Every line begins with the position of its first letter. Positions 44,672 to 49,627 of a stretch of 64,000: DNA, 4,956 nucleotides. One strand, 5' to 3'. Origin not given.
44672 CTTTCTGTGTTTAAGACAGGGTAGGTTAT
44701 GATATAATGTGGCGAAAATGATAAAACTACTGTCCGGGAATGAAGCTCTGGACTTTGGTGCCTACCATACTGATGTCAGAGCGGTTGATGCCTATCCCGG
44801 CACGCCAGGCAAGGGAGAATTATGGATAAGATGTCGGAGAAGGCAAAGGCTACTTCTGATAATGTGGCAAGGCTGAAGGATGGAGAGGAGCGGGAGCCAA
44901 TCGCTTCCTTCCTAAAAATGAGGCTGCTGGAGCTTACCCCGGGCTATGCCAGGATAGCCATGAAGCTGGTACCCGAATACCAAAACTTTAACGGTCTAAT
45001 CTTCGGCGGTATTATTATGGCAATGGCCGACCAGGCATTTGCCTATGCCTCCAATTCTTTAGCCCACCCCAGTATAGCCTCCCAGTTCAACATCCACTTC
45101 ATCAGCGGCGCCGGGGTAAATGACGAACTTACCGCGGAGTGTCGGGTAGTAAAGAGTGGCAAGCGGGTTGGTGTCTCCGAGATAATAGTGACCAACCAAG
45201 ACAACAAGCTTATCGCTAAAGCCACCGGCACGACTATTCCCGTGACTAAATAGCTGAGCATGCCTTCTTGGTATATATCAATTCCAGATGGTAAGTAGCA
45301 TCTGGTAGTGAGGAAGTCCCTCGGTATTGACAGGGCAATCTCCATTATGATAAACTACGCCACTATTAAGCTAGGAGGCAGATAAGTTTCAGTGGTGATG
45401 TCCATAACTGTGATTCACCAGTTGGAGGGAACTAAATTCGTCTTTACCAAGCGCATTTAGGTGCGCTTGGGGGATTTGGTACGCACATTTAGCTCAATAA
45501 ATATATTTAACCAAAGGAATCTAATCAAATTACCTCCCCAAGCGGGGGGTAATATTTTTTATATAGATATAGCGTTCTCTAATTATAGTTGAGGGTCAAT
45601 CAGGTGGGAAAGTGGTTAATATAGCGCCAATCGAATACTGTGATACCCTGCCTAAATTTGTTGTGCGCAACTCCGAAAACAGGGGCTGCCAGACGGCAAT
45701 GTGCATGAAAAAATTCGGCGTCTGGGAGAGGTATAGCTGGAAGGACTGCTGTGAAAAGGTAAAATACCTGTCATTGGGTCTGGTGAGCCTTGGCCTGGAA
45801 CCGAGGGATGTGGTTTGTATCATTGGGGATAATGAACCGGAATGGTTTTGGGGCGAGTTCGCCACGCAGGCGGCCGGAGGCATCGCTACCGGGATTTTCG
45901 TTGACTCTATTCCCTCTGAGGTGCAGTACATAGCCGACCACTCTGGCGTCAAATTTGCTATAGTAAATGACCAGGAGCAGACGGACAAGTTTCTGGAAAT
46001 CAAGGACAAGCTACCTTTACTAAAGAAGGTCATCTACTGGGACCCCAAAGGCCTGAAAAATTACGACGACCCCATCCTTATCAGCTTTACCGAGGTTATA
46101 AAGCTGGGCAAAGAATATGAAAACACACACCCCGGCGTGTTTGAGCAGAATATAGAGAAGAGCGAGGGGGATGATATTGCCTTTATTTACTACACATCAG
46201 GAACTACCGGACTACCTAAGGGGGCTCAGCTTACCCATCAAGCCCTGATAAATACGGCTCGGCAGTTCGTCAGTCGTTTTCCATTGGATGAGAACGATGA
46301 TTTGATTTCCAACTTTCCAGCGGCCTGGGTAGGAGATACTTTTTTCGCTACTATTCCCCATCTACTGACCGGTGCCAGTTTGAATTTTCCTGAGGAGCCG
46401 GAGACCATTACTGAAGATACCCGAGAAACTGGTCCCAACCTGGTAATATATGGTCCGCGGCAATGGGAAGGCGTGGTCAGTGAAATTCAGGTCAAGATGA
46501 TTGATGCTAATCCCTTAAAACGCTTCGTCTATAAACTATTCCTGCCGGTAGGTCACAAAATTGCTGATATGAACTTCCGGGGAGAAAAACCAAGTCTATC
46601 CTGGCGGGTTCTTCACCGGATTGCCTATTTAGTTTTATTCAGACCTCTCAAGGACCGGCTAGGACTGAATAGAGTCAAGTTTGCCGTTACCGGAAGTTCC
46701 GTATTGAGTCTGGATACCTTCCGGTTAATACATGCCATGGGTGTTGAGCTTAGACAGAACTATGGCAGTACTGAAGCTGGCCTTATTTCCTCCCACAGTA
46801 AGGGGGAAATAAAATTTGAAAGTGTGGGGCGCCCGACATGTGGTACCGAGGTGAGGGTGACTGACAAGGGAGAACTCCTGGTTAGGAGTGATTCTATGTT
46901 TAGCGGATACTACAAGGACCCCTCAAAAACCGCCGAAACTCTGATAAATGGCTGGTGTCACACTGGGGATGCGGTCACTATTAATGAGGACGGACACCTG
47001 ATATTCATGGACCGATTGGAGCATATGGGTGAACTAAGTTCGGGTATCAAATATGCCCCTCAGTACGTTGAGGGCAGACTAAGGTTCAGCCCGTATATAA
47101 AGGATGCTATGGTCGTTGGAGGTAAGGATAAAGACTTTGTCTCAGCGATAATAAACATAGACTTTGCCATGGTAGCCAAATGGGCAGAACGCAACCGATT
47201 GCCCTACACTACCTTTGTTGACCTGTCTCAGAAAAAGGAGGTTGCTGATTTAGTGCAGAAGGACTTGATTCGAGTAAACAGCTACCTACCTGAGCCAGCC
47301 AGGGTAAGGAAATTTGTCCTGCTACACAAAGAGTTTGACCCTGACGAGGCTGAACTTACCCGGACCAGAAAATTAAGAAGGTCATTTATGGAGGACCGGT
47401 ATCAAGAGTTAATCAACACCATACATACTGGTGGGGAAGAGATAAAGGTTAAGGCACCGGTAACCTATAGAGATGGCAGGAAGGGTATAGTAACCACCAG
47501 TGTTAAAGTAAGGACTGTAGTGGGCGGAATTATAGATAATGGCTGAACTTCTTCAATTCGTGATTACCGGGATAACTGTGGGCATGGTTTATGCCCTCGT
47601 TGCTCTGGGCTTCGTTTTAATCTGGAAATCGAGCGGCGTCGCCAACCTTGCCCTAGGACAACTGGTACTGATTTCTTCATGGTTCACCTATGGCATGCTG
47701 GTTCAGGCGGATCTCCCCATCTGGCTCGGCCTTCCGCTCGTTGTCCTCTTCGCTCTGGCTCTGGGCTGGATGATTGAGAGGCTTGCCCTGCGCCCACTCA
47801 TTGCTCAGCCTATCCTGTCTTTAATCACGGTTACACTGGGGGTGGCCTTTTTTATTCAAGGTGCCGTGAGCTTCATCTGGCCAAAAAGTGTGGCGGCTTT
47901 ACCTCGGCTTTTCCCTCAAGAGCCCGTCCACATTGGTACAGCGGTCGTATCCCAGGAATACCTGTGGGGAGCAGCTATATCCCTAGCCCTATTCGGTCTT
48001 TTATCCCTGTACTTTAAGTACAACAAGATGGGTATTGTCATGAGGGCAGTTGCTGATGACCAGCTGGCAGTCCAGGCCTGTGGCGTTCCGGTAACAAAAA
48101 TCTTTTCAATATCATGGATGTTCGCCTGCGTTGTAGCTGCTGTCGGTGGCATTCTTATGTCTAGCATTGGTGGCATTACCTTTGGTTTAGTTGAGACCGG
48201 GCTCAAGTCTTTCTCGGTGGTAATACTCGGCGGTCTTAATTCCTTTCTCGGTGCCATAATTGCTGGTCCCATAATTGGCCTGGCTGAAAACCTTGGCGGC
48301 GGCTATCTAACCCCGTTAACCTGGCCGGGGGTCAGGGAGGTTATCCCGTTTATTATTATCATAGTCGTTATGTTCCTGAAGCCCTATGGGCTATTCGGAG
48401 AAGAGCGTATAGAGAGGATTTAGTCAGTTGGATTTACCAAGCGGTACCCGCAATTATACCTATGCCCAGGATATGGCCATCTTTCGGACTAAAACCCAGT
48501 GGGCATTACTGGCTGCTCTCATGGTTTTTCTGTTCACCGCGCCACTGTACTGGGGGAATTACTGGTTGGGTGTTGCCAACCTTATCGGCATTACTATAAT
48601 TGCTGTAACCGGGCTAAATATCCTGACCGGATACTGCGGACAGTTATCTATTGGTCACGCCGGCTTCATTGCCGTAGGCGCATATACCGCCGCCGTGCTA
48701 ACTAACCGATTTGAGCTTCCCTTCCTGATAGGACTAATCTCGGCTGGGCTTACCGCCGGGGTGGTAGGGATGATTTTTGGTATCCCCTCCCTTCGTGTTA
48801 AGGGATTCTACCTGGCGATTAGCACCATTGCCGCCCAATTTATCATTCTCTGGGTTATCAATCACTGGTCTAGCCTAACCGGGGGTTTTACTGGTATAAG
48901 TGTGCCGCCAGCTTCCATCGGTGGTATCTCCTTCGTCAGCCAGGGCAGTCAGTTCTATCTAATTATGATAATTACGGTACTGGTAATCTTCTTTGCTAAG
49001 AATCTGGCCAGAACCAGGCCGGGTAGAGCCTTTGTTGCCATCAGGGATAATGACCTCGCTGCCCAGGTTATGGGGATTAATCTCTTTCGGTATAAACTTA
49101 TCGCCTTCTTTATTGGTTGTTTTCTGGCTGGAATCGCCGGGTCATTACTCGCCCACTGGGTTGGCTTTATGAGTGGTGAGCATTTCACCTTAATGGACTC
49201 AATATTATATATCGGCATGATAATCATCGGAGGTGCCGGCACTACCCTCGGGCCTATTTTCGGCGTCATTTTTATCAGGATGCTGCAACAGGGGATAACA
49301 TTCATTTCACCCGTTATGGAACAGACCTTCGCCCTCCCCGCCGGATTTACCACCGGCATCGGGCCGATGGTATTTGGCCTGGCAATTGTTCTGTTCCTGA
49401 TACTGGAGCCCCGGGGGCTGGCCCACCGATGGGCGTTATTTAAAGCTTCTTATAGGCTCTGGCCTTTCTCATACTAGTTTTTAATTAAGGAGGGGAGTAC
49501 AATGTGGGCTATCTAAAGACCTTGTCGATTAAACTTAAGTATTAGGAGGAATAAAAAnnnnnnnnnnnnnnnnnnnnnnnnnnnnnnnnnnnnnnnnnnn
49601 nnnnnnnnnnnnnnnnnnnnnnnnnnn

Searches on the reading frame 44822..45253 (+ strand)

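Call 46: search_protein_families(library=pfam, proteins=[window:44822-45253:+], max_evalue=0.00001)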
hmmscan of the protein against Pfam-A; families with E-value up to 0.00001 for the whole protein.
window:44822-45253:+ (143 aa): 1 family
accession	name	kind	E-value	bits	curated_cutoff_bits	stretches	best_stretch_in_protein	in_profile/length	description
PF03061.28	4HBT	-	1.7e-15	57.5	20.6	1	57-131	1-78/79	Thioesterase superfamily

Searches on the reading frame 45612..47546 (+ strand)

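Call 46: search_protein_families(library=pfam, proteins=[window:45612-47546:+], max_evalue=0.00001)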
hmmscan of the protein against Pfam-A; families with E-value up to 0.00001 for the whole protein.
window:45612-47546:+ (644 aa): 2 families
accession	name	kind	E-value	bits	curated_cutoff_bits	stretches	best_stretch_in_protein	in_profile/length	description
PF00501.34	AMP-binding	-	4.8e-55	187.3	29.9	1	28-434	12-384/384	AMP-binding enzyme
PF23562.2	AMP-binding_C_3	-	4.3e-07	30.8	20.8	1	475-605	6-120/124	AMP-binding enzyme C-terminal domain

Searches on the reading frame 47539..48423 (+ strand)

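Call 46: search_protein_families(library=pfam, proteins=[window:47539-48423:+], max_evalue=0.00001)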
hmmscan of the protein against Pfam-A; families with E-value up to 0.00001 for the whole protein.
window:47539-48423:+ (294 aa): 1 family
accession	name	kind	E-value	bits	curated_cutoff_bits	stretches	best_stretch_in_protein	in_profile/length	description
PF02653.21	BPD_transp_2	-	2e-31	109.6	26.8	1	9-278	3-269/269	Branched-chain amino acid transport system / permease component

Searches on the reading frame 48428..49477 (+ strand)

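Call 46: search_protein_families(library=pfam, proteins=[window:48428-49477:+], max_evalue=0.00001)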
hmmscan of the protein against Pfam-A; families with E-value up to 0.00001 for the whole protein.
window:48428-49477:+ (349 aa): 1 family
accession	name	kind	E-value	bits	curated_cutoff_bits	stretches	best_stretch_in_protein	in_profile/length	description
PF02653.21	BPD_transp_2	-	5.5e-40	137.6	26.8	1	47-295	3-252/269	Branched-chain amino acid transport system / permease component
